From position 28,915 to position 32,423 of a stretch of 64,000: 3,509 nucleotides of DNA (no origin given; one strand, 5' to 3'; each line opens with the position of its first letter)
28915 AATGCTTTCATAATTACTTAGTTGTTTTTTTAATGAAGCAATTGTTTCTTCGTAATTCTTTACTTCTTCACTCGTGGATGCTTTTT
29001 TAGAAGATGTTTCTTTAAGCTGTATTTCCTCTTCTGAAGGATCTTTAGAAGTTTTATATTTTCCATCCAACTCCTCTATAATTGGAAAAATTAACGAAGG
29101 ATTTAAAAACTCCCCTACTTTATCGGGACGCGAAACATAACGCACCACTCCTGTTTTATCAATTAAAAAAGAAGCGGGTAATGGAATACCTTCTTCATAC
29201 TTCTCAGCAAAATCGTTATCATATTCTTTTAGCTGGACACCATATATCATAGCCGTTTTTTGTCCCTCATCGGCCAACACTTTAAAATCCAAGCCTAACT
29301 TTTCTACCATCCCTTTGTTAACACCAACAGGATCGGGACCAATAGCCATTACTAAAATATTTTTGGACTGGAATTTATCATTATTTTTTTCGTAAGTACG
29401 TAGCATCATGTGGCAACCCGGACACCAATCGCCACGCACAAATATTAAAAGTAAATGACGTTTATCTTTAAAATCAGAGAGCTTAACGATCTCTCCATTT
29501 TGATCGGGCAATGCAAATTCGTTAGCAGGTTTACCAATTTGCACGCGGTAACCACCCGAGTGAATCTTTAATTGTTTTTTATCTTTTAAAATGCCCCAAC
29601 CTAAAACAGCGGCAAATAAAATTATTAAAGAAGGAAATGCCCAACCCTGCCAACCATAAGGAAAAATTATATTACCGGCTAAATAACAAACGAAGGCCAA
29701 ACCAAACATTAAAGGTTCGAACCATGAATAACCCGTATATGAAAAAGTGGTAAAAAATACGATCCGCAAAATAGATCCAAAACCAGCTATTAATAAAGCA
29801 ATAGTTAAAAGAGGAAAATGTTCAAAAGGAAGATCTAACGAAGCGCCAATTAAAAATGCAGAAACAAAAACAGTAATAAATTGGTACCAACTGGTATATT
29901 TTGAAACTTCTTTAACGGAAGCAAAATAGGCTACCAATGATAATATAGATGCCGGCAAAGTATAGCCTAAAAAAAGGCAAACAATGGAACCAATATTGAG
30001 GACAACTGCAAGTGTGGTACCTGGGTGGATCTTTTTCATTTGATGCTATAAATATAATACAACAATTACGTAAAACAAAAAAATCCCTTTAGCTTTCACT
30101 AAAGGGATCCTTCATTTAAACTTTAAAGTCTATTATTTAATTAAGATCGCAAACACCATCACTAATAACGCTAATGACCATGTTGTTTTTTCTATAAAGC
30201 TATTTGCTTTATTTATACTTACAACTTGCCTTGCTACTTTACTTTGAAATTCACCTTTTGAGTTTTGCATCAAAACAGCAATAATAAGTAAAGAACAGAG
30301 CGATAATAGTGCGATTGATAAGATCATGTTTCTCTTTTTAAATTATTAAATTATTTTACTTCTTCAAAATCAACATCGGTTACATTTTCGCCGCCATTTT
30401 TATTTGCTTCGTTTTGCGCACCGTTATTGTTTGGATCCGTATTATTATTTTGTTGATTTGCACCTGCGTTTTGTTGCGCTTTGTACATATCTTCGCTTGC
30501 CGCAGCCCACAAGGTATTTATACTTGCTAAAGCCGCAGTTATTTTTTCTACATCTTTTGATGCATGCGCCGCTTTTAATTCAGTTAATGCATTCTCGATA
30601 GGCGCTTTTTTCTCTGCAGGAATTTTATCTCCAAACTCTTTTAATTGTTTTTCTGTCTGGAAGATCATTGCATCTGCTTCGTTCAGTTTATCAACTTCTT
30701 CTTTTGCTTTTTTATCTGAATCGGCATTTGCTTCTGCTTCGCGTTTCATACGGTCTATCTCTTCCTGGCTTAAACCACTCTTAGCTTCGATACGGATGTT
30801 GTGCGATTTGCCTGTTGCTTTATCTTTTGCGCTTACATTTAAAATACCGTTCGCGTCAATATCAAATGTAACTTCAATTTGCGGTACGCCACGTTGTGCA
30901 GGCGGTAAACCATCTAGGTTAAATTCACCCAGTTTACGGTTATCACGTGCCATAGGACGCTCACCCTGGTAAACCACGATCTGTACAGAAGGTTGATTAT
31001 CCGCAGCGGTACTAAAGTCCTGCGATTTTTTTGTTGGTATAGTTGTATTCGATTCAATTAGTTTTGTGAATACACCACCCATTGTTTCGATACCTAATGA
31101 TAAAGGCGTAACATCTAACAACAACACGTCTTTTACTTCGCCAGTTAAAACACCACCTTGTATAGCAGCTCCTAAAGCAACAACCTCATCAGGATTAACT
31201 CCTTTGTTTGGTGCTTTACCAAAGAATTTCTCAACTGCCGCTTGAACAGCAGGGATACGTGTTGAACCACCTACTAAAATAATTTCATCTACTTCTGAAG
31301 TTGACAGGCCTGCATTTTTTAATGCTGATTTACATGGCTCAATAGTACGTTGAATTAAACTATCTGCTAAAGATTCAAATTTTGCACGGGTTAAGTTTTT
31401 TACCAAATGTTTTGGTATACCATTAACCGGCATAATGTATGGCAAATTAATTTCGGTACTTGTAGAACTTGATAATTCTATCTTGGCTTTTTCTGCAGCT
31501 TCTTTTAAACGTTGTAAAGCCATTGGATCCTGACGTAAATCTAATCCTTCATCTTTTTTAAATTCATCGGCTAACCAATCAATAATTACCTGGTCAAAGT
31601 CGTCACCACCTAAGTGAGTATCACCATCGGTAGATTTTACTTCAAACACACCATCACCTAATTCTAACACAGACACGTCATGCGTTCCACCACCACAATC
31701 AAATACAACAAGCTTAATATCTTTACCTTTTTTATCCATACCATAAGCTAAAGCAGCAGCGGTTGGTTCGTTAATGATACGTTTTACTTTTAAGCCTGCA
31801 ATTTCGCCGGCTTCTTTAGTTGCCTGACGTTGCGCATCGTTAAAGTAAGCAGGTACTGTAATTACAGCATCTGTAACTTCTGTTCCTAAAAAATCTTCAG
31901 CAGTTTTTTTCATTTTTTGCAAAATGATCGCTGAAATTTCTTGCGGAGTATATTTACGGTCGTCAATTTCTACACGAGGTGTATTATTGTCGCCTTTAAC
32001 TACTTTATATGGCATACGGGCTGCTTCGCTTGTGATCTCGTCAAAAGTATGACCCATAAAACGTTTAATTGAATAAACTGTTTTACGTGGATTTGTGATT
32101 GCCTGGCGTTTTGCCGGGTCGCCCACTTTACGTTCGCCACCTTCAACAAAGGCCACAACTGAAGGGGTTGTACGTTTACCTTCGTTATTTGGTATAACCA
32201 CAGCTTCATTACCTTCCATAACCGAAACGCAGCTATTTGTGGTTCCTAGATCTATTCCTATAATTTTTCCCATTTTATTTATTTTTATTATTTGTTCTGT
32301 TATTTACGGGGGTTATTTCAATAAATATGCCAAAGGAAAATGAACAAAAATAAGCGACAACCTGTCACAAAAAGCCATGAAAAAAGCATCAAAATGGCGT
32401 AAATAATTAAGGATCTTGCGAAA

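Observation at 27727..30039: Membrane / CxxC redoxin / PAS / SpoIIE phosphatase fusion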

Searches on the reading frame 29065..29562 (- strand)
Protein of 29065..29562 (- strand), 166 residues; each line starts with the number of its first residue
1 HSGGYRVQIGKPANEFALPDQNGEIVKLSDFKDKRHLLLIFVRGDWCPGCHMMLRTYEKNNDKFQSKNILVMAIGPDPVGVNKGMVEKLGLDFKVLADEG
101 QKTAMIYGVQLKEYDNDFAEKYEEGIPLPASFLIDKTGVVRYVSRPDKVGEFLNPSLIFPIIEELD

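Call 63: search_protein_representatives(protein=window:29065-29562:-)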
Query: 166 residues. Proteins with E-value up to 0.001 (for the whole library): 5859; up to 1e-10: 443; up to 1e-30: 67. The best 150 are listed.
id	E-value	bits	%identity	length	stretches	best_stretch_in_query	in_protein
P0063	4.4e-92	323.0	86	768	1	3-166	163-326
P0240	9.9e-74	263.3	70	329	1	4-165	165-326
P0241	2.4e-63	229.5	65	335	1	2-165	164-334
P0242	4.6e-63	228.6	61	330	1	4-165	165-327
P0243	5.6e-62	225.0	64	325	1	4-165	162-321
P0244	5.3e-61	221.9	64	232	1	2-164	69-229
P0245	6.6e-61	221.5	60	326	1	2-165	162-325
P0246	3.0e-60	219.4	65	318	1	5-165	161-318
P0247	3.3e-60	219.3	61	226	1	4-165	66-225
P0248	5.1e-60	218.7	64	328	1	11-165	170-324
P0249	2.1e-59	216.7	60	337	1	3-165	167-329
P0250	1.3e-57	210.9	60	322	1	3-164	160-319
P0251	9.7e-57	208.0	57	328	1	5-165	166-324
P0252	1.9e-56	207.0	56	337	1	4-165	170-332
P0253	2.6e-56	206.6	55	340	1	3-165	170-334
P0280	2.8e-47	177.2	49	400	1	3-164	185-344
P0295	3.3e-42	160.7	46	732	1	7-164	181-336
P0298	5.8e-41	156.6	48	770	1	3-165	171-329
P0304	4.5e-32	127.7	40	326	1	4-152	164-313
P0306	2.8e-28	115.3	34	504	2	12-110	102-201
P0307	7.9e-28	113.9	31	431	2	7-142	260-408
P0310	2.5e-22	96.0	37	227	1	4-164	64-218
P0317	6.3e-20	88.2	34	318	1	6-163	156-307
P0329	2.6e-18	82.9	33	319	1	3-163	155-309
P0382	2.9e-14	69.7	35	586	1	1-142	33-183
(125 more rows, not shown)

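Call 64: search_protein_families(library=pfam, proteins=[P0295, P0298, P0280, P0304, P0317, P0329, P0306, P0307, P0382, P0310], max_evalue=0.001)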
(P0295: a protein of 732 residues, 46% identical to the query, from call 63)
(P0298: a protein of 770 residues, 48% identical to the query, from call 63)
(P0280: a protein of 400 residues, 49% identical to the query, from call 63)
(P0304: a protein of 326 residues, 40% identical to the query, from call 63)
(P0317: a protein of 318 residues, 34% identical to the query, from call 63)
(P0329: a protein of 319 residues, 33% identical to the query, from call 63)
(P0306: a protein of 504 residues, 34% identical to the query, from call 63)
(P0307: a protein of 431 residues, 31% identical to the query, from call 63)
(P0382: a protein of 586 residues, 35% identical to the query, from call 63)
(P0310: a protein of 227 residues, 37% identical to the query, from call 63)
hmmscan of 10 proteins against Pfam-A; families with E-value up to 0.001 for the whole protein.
P0295 (732 aa): 7 families
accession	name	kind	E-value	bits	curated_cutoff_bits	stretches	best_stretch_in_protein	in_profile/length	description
PF07228.17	SpoIIE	-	2.4e-25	90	25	1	535-731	4-190/192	Stage II sporulation protein E (SpoIIE)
PF00578.27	AhpC-TSA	-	2.9e-25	89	26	1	184-314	2-123/124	AhpC/TSA family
PF08534.16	Redoxin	-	3.4e-21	76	26.6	1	183-322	2-138/148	Redoxin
PF13426.13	PAS_9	-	1.7e-09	38.3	27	1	360-460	2-103/103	PAS domain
PF13188.13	PAS_8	-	3e-07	30.6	21.8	1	349-402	1-54/65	PAS domain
PF00989.32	PAS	-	9.7e-06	26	22.6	1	351-412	3-67/113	PAS fold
PF13905.12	Thioredoxin_8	-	5.4e-05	23.9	27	0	210-311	2-93/94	Thioredoxin-like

P0298 (770 aa): 7 families
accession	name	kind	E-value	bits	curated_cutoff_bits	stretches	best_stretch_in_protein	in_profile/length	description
PF00578.27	AhpC-TSA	-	2.2e-29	102.3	26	1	178-306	2-123/124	AhpC/TSA family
PF07228.17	SpoIIE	-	2.4e-24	86.8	25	1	554-753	4-191/192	Stage II sporulation protein E (SpoIIE)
PF08534.16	Redoxin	-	1.3e-17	64.4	26.6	1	178-313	3-137/148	Redoxin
PF00989.32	PAS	-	9.7e-11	42.1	22.6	1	365-457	2-94/113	PAS fold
PF13426.13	PAS_9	-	1.4e-09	38.6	27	1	376-476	3-103/103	PAS domain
PF13188.13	PAS_8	-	4.2e-07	30.1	21.8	1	366-417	3-54/65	PAS domain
PF08448.16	PAS_4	-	1.4e-06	28.9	23.1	1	371-477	2-108/110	PAS fold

P0280 (400 aa): 2 families
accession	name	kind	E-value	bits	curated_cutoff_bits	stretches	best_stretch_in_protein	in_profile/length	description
PF00578.27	AhpC-TSA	-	7.8e-30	103.8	26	1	191-322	1-123/124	AhpC/TSA family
PF08534.16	Redoxin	-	2.6e-18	66.7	26.6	1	191-327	2-135/148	Redoxin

P0304 (326 aa): 2 families
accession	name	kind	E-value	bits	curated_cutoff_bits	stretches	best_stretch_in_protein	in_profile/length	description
PF00578.27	AhpC-TSA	-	1.2e-28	99.9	26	1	170-303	2-123/124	AhpC/TSA family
PF08534.16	Redoxin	-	1.3e-19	70.9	26.6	1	170-320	3-148/148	Redoxin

P0317 (318 aa): 2 families
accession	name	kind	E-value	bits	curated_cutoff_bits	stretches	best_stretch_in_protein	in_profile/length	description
PF00578.27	AhpC-TSA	-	1.9e-21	76.7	26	1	159-285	1-122/124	AhpC/TSA family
PF08534.16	Redoxin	-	7.6e-15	55.4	26.6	1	160-293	3-137/148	Redoxin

P0329 (319 aa): 2 families
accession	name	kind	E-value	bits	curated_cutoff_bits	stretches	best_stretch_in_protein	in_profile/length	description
PF00578.27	AhpC-TSA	-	4.8e-26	91.6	26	1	161-288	1-123/124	AhpC/TSA family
PF08534.16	Redoxin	-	4.1e-17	62.8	26.6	1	161-300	2-140/148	Redoxin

P0306 (504 aa): 4 families
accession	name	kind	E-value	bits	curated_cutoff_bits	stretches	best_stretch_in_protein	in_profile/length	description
PF00578.27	AhpC-TSA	-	2.7e-53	179.6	26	2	100-246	2-123/124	AhpC/TSA family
PF08534.16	Redoxin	-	7.3e-36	123.6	26.6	2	99-264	2-146/148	Redoxin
PF13911.12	AhpC-TSA_2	-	9.7e-07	29.6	27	0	152-250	6-112/114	AhpC/TSA antioxidant enzyme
PF05988.18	DUF899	-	5.3e-06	26.6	27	0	137-206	84-153/224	Bacterial protein of unknown function (DUF899)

P0307 (431 aa): 5 families
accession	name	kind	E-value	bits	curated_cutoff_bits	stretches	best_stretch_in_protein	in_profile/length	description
PF00578.27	AhpC-TSA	-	5e-66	220.7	26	2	262-408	1-123/124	AhpC/TSA family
PF08534.16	Redoxin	-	6.2e-44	149.8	26.6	2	262-419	2-142/148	Redoxin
PF13911.12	AhpC-TSA_2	-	3.6e-11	43.9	27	1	309-413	1-113/114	AhpC/TSA antioxidant enzyme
PF05988.18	DUF899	-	3.6e-06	27.2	27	0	229-366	9-151/224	Bacterial protein of unknown function (DUF899)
PF13905.12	Thioredoxin_8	-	4e-05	24.3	27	0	70-184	2-91/94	Thioredoxin-like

P0382 (586 aa): 7 families
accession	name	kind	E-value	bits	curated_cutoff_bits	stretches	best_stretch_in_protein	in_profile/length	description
PF00578.27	AhpC-TSA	-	3.1e-26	92.2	26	1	41-183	1-123/124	AhpC/TSA family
PF02518.31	HATPase_c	-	1.1e-15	58.4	26.4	1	479-583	7-109/111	Histidine kinase-, DNA gyrase B-, and HSP90-like ATPase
PF08534.16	Redoxin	-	4e-15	56.3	26.6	1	41-188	2-135/148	Redoxin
PF13581.12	HATPase_c_2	-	2.7e-07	31.1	27.4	1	485-560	39-112/127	Histidine kinase-like ATPase domain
PF08448.16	PAS_4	-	1.7e-05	25.4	23.1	1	215-320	3-108/110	PAS fold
PF13188.13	PAS_8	-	1.9e-05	24.8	21.8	1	208-260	2-53/65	PAS domain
PF00512.31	HisKA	-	0.00014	22.3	26.9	0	350-411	2-51/66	His Kinase A (phospho-acceptor) domain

P0310 (227 aa): 2 families
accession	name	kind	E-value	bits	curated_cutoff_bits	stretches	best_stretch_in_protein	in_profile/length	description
PF00578.27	AhpC-TSA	-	1.8e-26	93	26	1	69-195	1-122/124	AhpC/TSA family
PF08534.16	Redoxin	-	3.6e-18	66.2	26.6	1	70-195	3-129/148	Redoxin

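Call 80: search_solved_structures(query=window:29065-29562:-, max_evalue=0.0001, show_alignments=5)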
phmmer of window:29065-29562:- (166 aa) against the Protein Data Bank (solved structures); distinct sequences matched with E-value up to 0.0001: 26.
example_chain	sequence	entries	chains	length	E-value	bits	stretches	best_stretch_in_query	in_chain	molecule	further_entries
4nmu_A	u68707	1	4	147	1.6e-12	51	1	6-130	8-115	Thiol-disulfide oxidoreductase ResA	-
2ywn_A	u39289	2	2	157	3e-10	43.6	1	4-143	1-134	Peroxiredoxin-like protein | Peroxiredoxin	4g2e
3drn_A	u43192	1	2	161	1.3e-09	41.5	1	7-144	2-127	Peroxiredoxin, bacterioferritin comigratory protein homolog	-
3c71_A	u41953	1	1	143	6.1e-08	36.1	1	10-109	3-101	Thiol-disulfide oxidoreductase resA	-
3hjp_A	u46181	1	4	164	1e-07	35.4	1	7-143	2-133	Peroxiredoxin, bacterioferritin comigratory protein homolog (Bcp-4)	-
4x1u_A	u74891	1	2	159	2.3e-07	34.2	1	3-145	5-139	Putative peroxiredoxin MT2298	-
1xvw_A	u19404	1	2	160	2.4e-07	34.2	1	3-145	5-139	Hypothetical protein Rv2238c/MT2298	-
2l5o_A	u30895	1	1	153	2.7e-07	34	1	11-111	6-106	Putative thioredoxin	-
3kcm_A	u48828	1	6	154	4.3e-07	33.4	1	11-109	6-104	Thioredoxin family protein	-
2h1b_A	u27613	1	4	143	4.7e-07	33.2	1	10-109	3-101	Thiol-disulfide oxidoreductase resA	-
4xih_A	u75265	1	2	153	7.5e-07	32.6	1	7-145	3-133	AhpC/TSA family protein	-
1st9_A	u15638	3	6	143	8.1e-07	32.5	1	10-109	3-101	Thiol-disulfide oxidoreductase resA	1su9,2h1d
5enu_A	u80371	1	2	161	9.4e-07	32.3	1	6-150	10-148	Alkyl hydroperoxide reductase/ Thiol specific antioxidant/ Mal allergen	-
2f9s_A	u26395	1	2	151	9.9e-07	32.2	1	10-109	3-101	Thiol-disulfide oxidoreductase resA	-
4x0x_A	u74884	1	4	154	1e-06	32.1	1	7-145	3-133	Putative peroxiredoxin MT2298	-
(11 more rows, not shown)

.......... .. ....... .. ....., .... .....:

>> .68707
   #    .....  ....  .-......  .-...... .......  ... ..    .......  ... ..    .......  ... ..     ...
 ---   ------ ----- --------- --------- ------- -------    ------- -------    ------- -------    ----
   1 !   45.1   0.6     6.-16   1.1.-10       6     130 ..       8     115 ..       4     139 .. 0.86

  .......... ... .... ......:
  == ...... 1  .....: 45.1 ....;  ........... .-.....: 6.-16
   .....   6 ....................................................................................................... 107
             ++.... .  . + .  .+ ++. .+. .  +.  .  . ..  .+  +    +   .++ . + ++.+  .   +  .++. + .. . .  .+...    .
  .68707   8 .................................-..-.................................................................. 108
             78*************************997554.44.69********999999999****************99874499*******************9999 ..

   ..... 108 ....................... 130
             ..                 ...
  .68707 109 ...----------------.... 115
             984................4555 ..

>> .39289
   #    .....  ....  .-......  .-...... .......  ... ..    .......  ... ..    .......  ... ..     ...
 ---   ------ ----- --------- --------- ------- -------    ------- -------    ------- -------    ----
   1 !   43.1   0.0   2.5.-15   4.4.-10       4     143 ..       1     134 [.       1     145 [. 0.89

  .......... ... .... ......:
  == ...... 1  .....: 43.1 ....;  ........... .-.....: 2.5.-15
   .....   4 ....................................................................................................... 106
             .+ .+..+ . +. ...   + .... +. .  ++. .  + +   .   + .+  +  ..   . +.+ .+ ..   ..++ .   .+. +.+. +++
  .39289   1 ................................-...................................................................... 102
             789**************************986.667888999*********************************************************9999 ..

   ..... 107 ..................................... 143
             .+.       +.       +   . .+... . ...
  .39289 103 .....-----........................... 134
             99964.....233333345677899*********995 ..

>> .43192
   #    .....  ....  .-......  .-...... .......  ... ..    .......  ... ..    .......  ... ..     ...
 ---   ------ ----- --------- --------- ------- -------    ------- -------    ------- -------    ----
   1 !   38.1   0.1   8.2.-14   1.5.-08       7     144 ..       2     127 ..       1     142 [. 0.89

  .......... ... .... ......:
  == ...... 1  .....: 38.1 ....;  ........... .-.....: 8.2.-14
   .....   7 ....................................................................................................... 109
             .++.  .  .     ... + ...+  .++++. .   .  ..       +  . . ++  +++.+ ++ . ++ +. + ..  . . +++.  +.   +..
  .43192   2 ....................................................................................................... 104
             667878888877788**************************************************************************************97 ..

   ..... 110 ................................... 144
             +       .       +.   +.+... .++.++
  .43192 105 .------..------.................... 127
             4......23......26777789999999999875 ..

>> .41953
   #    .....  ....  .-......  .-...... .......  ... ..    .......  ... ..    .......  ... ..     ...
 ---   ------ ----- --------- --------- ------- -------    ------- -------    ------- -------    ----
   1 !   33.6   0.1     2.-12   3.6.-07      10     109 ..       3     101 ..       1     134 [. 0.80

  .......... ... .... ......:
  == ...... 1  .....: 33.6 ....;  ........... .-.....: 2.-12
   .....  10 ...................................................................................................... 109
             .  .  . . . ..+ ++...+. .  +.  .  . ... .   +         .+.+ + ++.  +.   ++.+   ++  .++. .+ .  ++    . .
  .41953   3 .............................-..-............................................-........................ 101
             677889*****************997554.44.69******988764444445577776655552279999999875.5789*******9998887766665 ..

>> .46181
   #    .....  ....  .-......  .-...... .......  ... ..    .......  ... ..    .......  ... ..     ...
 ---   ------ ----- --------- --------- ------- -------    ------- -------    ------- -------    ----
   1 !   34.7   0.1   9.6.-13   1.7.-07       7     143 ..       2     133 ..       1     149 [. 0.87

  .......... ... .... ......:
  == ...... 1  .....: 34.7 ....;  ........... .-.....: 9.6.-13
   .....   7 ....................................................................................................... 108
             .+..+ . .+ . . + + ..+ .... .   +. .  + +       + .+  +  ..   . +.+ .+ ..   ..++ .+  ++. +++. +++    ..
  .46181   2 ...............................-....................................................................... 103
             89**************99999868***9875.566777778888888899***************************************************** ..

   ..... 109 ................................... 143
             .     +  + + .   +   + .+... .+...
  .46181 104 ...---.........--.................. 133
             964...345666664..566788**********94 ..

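Call 84: find_homologous_proteins(query=P0382, region=30-205, max_evalue=0.00001)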
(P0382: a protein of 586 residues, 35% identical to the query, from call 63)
Query P0382, residues 30-205 (176 aa): 2 proteins with E <= 0.00001 among 421 candidates.
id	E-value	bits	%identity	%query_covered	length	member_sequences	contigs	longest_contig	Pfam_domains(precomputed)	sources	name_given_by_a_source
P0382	2.5e-115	401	100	100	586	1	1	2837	PF13188.14,PF08534.17,PF13581.13,PF08448.17,PF02518.32,PF00578.28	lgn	-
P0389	1.9e-38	150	44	94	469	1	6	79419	PF08534.17,PF02518.32,PF00578.28,PF14501.13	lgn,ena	-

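Call 93: search_protein_families(library=pfam, proteins=[P0389], max_evalue=0.01)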
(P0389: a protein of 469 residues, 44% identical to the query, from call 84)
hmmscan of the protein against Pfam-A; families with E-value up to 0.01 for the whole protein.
P0389 (469 aa): 5 families
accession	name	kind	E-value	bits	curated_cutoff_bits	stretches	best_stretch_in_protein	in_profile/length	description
PF00578.27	AhpC-TSA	-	3.2e-27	95.4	26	1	42-189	1-123/124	AhpC/TSA family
PF02518.31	HATPase_c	-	2.7e-25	89.4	26.4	1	360-466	3-110/111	Histidine kinase-, DNA gyrase B-, and HSP90-like ATPase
PF08534.16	Redoxin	-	7.2e-14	52.3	26.6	1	43-192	3-133/148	Redoxin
PF14501.12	HATPase_c_5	-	1.5e-06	28.5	22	1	363-452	6-91/102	GHKL domain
PF00512.31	HisKA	-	0.0019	18.7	26.9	1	256-314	5-65/66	His Kinase A (phospho-acceptor) domain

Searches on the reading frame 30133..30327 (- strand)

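Call 93: search_protein_families(library=pfam, proteins=[window:30133-30327:-], max_evalue=0.01)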
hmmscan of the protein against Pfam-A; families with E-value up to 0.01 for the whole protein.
window:30133-30327:- (64 aa): 1 family
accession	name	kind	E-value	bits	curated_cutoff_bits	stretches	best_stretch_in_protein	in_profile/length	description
PF03840.19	SecG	-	6.4e-10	39.4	29.2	1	2-63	1-67/70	Preprotein translocase SecG subunit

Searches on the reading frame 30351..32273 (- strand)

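Call 7: search_protein_families(library=pfam, proteins=[window:30351-32273:-], max_evalue=0.001)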
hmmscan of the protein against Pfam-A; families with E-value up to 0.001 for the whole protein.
window:30351-32273:- (640 aa): 2 families
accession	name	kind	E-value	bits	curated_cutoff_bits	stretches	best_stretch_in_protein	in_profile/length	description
PF00012.26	HSP70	-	1.8e-258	859.1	20.6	1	4-597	1-598/599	Hsp70 protein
PF06723.19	MreB_Mbl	-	1.7e-18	67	27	1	118-370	78-316/327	MreB/Mbl protein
